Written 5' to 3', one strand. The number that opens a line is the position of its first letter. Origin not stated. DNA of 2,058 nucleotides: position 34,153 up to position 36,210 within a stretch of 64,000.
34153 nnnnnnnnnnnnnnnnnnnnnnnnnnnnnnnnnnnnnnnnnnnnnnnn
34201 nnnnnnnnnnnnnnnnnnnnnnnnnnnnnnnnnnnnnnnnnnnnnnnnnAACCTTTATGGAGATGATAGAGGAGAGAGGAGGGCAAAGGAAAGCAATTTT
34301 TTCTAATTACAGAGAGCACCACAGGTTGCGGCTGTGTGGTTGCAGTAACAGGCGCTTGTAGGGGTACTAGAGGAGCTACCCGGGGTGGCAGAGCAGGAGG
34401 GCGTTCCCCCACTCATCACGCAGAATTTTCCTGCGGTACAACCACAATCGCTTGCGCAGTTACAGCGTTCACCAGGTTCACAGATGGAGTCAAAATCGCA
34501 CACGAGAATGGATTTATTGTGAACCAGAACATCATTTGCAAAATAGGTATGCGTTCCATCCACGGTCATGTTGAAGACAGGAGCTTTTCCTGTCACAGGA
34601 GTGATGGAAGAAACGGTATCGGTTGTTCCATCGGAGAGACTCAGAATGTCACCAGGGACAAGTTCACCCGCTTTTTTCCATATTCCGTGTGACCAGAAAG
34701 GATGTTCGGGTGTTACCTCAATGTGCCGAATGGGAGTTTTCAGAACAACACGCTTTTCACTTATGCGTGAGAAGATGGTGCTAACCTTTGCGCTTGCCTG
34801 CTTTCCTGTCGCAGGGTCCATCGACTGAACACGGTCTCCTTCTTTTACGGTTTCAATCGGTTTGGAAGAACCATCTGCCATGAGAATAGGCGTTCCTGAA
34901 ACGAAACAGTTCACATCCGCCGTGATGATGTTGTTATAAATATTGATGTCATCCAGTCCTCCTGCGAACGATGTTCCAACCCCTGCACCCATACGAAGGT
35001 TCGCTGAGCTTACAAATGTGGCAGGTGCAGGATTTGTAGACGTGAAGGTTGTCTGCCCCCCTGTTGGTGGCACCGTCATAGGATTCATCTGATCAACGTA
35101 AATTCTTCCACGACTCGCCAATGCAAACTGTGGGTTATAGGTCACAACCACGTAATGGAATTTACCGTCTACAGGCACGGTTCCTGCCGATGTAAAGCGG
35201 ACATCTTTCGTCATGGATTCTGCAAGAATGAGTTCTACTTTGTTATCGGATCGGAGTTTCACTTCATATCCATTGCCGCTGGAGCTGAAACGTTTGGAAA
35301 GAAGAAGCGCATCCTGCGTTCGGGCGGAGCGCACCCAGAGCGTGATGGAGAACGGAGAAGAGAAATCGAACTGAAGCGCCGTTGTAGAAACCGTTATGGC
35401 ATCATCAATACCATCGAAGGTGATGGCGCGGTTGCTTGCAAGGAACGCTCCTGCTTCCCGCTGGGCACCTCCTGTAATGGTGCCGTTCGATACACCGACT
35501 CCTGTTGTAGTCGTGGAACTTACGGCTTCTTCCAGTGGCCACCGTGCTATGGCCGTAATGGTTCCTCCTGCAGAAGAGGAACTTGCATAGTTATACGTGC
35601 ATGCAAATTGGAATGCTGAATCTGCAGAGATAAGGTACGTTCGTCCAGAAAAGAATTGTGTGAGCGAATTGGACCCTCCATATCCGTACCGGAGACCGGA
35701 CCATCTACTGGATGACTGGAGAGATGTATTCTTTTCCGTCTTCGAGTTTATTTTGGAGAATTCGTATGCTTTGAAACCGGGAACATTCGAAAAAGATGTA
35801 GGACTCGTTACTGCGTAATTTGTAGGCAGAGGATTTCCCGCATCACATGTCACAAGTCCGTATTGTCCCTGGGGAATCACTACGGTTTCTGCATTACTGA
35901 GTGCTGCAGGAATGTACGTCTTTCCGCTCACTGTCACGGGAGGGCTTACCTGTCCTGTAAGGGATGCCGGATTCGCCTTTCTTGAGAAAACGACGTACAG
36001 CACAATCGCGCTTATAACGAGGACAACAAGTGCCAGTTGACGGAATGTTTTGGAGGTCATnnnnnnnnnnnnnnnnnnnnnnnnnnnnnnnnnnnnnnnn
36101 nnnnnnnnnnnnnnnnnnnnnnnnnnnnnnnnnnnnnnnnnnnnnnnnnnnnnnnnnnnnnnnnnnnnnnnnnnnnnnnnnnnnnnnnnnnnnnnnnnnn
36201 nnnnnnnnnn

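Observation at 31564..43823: Twelve-kb run of seven co-directional genes for N-terminally anchored, module-shuffled surface proteins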

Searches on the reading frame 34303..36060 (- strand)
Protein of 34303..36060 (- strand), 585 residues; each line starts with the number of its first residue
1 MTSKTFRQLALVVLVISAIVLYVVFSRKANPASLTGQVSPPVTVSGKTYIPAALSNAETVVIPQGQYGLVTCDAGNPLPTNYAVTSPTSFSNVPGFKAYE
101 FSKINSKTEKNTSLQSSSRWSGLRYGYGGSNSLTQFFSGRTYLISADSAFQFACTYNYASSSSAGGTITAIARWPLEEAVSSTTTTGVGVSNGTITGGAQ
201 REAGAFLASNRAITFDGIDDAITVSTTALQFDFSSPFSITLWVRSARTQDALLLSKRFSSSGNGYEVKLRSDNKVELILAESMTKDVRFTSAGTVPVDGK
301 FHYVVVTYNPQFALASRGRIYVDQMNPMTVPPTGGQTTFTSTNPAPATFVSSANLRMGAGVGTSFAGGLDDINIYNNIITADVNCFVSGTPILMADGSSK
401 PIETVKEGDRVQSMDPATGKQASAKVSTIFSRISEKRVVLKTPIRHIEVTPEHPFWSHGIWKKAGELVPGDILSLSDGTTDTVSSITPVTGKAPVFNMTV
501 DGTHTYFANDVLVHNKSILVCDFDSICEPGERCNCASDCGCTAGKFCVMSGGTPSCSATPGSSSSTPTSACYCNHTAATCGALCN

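Call 3: search_protein_families(library=pfam, proteins=[window:34303-36060:-], max_evalue=0.1)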
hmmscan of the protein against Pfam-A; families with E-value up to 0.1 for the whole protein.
window:34303-36060:- (585 aa): 8 families
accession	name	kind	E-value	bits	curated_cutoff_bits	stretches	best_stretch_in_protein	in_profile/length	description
PF13385.13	Laminin_G_3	-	1.3e-15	58.3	27.6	1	217-382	2-148/151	Concanavalin A-like lectin/glucanases superfamily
PF07591.16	PT-HINT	-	5.9e-15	56.2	27.7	1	395-520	5-134/137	Pretoxin HINT domain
PF14890.11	Intein_splicing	-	1.3e-07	32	35.8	1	476-515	116-155/155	Intein splicing domain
PF14623.11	Vint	-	1.4e-06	28.6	27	1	385-463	2-72/166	Hint-domain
PF05203.21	Hom_end_hint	-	0.00011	22.8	32.1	1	385-415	1-31/228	Hom_end-associated Hint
PF01079.26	Hint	-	0.00031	20.8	29.7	1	383-453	11-84/213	Hint module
PF13403.11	Hint_2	-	0.0016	19.2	28.4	1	385-417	2-33/147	Hint domain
PF07953.20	Toxin_R_bind_N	-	0.0048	17.1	23.8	1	210-324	27-145/191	Clostridium neurotoxin, N-terminal receptor binding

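Call 4: search_protein_families(library=ncbifam, proteins=[window:34303-36060:-], max_evalue=0.1)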
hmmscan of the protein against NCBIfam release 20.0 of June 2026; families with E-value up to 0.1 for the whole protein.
window:34303-36060:- (585 aa): 10 families
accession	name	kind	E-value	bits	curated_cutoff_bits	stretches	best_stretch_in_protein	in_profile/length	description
NF005852.0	PRK07773.1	equivalog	1.5e-11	43.3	780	2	473-515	785-826/886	replicative DNA helicase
NF052521.1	TafC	equivalog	1e-09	38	410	1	208-382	190-354/373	TafC family fimbrial protein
NF038162.1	RtcB_rel_intein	exception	2.5e-05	22.4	1150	1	366-472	76-186/961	intein-containing RtcB family protein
NF038136.1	rSAM_Rv_intein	exception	0.00017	20.6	700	1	372-416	63-107/574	intein-containing Rv2578c family radical SAM protein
TIGR01445.1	intein_Nterm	domain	0.0005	21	24.5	1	385-455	1-81/83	intein N-terminal splicing region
NF011418.0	PRK14845.1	equivalog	0.00078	17.3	756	1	436-475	90-132/1049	translation initiation factor IF-2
TIGR01443.1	intein_Cterm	domain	0.00097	19.3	15.6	1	494-515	1-23/24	intein C-terminal splicing region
NF052663.1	RtcB_rel_intein2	exception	0.0046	15.8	1050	1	357-473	53-170/626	intein-containing RctB family protein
NF011302.0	PRK14714.1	equivalog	0.0067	14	1791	1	406-515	978-1100/1350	DNA-directed DNA polymerase II large subunit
NF004076.0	PRK05581.1-4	subfamily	0.048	12.9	165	1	322-401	133-211/221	ribulose-phosphate 3-epimerase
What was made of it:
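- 34303..36060 (-): G3: 585 aa. Helix, N-domain (45-157), LamG (217-382), PT-HINT/BIL (385-515, Cys1...VLVHN|K), then a 70-aa tail with 12 Cys. Pfam and NCBIfam (calls 3, 4).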

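Call 9: find_encoding_contigs(protein=window:34303-36060:-, flank=10000, max_places=6)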
Protein window:34303-36060:- (585 aa): 1 contig read that carries it; 1 place shown.
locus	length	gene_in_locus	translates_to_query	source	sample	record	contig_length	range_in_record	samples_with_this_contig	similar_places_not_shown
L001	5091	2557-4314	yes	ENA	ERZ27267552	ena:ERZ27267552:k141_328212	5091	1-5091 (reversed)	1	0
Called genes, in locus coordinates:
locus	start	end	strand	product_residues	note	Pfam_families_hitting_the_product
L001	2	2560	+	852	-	?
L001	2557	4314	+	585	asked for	PF13385:Laminin_G_3, PF14623:Vint (weak), PF07591:PT-HINT, PF14890:Intein_splicing (faint)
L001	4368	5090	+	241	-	?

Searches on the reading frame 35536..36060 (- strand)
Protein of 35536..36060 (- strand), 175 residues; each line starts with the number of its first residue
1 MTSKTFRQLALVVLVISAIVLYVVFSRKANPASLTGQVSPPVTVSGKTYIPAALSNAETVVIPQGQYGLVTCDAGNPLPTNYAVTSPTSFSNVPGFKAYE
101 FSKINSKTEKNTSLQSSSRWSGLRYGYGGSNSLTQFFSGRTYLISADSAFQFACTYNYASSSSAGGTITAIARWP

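Call 12: find_homologous_proteins(query=A1, max_evalue=0.001)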
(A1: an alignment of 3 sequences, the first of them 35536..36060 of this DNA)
Query A1 (3 sequences): 8000 candidates shared short words with the query, none scored E <= 0.001.
